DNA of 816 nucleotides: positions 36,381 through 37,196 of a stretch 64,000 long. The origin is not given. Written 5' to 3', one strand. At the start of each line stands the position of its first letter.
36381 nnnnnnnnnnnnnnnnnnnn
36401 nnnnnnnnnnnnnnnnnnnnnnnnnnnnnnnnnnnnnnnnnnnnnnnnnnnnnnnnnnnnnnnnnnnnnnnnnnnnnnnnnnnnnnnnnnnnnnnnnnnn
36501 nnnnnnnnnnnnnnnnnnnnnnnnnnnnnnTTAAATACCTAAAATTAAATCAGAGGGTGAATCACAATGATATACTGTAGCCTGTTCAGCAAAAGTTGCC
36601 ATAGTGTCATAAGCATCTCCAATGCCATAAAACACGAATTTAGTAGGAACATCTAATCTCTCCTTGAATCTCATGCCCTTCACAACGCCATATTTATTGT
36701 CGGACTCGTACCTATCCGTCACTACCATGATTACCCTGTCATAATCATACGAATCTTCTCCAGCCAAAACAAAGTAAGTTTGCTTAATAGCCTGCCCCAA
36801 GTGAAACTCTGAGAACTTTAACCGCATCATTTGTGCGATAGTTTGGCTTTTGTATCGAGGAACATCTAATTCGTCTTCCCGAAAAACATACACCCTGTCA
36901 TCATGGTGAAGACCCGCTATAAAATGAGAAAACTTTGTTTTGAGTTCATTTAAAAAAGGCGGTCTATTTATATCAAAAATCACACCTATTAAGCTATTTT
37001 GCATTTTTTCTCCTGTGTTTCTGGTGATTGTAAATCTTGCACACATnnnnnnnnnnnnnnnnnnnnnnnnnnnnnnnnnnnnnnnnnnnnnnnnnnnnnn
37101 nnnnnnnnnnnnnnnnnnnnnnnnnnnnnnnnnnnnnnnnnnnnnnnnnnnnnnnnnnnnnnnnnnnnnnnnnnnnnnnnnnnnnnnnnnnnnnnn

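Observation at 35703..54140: AT-rich glycan-synthesis and glycan-modification island lacking any flippase, polymerase or exporter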

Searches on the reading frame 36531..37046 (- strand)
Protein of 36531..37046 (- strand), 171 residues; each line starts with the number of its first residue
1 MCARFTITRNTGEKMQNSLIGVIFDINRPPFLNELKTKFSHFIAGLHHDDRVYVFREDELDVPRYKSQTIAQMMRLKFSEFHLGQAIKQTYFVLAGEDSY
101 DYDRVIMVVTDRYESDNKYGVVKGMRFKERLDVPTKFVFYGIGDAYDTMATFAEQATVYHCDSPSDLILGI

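Call 4: search_protein_families(library=pfam, max_evalue=0.01, proteins=[window:36531-37046:-])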
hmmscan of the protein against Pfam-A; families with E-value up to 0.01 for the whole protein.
window:36531-37046:- (171 aa): 0 families

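Call 40: search_protein_families(library=phrogs, max_evalue=0.01, proteins=[window:36531-37004:-])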
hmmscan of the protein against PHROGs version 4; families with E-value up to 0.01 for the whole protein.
window:36531-37004:- (157 aa): 0 families

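Call 68: search_protein_families(library=pfam, max_evalue=5, proteins=[window:36531-37004:-])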
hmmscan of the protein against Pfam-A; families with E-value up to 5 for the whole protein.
window:36531-37004:- (157 aa): 1 family
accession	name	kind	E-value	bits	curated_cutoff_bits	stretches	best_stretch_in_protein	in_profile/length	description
PF25045.1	vWA_Ro60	-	0.13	12.6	27.7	1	35-133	40-137/165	Ro60 vWA domain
